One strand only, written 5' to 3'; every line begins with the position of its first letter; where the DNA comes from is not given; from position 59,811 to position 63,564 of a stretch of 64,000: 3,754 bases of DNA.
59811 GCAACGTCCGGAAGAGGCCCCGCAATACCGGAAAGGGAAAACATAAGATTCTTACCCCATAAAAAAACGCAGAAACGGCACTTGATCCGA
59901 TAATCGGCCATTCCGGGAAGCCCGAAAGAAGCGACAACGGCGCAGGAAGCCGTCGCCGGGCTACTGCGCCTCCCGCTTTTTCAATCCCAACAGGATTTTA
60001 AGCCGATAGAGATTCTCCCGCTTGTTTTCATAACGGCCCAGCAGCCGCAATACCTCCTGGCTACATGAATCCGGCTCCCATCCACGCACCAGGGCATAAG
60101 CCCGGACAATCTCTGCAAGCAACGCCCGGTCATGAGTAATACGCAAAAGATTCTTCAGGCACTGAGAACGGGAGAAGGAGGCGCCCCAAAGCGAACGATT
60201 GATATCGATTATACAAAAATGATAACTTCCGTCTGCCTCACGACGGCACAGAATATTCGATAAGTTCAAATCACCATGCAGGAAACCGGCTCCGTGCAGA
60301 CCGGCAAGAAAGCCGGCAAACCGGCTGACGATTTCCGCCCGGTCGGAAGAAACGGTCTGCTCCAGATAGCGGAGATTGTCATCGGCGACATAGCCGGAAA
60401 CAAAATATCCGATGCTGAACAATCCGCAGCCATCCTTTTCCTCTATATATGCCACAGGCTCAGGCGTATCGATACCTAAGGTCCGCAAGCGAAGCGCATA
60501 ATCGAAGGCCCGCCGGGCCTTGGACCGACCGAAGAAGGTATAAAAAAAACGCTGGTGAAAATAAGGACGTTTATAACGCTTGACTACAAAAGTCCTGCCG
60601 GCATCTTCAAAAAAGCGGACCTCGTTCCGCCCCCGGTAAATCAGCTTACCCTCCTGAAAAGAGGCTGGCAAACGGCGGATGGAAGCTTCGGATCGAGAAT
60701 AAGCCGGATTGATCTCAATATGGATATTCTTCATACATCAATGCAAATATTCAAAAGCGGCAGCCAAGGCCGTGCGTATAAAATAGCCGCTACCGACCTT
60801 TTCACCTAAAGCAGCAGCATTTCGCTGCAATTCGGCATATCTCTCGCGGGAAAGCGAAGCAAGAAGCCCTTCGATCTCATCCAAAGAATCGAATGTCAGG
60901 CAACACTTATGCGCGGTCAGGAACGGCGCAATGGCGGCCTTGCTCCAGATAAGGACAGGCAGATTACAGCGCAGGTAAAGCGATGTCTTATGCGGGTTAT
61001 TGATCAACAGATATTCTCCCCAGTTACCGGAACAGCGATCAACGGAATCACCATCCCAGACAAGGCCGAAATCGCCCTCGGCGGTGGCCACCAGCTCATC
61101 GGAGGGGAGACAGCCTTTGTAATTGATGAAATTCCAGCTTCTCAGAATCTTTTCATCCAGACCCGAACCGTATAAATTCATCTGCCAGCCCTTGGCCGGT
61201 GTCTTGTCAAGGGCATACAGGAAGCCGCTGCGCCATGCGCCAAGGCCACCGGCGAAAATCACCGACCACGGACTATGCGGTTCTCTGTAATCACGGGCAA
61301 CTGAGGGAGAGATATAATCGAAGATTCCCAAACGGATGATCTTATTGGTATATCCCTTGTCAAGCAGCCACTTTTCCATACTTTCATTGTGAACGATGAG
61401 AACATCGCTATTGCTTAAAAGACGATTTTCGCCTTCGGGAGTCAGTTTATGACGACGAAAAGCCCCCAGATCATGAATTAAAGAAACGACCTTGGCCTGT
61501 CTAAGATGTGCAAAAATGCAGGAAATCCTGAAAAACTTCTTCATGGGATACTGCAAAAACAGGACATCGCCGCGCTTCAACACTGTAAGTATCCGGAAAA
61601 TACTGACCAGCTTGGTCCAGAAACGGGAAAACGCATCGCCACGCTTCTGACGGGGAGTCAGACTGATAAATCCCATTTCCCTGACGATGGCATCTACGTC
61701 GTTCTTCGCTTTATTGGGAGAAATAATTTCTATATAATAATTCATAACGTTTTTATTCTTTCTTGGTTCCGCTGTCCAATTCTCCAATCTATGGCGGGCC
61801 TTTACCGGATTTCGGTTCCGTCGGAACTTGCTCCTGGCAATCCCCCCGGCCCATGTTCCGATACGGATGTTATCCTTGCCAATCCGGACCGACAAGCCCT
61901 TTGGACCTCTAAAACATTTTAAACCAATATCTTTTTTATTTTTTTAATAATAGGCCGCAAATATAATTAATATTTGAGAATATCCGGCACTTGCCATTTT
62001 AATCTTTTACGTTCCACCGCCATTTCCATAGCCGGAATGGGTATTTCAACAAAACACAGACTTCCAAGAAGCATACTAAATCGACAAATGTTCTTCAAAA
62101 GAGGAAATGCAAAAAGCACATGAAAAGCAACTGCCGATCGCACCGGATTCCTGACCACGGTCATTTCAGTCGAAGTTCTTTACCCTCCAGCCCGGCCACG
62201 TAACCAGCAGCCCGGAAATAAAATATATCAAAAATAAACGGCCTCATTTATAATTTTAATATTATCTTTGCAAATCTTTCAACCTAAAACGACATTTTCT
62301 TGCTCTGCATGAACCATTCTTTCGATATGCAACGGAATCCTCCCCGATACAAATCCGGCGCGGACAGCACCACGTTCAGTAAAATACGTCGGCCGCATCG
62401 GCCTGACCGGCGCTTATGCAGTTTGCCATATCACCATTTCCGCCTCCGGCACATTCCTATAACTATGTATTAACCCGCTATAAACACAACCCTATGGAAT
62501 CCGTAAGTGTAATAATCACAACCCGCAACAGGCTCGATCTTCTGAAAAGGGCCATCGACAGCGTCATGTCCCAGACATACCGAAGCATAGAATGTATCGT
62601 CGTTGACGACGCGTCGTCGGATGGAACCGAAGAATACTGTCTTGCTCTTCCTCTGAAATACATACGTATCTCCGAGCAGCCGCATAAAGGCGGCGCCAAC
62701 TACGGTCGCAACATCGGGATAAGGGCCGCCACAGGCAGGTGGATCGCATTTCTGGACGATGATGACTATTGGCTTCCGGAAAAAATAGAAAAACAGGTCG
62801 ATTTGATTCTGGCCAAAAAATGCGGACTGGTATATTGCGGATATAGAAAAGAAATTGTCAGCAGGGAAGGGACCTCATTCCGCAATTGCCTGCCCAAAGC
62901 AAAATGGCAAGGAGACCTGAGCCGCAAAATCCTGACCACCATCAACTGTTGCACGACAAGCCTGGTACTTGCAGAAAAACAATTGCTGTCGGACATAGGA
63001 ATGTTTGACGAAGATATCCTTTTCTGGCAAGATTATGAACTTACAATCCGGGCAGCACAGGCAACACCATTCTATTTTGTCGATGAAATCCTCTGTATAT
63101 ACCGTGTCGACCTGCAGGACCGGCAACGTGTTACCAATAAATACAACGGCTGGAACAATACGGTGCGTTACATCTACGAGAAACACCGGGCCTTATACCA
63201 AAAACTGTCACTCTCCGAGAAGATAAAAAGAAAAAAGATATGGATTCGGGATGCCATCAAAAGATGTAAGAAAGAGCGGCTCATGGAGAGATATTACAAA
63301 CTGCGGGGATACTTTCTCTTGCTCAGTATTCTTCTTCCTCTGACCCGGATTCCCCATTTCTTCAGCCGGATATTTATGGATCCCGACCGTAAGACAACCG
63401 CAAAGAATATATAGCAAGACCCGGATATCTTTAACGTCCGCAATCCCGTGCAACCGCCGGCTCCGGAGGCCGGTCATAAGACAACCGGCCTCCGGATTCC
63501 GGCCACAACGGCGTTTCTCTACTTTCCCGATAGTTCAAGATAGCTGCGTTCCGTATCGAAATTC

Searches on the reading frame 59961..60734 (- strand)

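Call 43: search_protein_families(library=pfam, proteins=[window:59961-60734:-], max_evalue=0.001)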
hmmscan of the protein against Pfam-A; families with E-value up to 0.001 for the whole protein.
window:59961-60734:- (257 aa): 2 families
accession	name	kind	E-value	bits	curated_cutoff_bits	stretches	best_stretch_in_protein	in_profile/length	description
PF06293.20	Kdo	-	3.7e-13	49.8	21.3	1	38-199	23-189/207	Lipopolysaccharide kinase (Kdo/WaaP) family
PF01636.29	APH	-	4.8e-08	33.5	23.2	0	37-149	11-110/239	Phosphotransferase enzyme family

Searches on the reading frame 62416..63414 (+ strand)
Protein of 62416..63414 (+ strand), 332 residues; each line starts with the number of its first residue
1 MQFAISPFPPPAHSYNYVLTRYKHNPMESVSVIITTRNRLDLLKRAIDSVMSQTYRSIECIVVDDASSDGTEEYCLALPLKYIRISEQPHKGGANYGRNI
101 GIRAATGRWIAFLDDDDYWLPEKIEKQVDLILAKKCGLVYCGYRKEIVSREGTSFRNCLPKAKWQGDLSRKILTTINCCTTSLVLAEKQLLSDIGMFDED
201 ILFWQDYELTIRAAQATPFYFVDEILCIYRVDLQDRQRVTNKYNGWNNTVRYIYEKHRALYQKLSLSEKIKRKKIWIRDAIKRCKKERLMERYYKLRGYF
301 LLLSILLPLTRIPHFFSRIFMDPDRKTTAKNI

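Call 43: search_protein_families(library=pfam, proteins=[window:62416-63414:+], max_evalue=0.001)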
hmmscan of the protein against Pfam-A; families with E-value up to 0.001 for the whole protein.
window:62416-63414:+ (332 aa): 3 families
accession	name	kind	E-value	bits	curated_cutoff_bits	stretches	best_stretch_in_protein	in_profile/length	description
PF00535.33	Glycos_transf_2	-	1e-31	110.6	23.3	1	31-181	1-154/168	Glycosyl transferase family 2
PF13641.12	Glyco_tranf_2_3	-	4.7e-13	50.1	27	1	30-215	3-196/230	Glycosyltransferase like family 2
PF10111.15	Glyco_tranf_2_2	-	1.5e-10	41.4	27.3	1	51-233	23-219/276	Glycosyltransferase like family 2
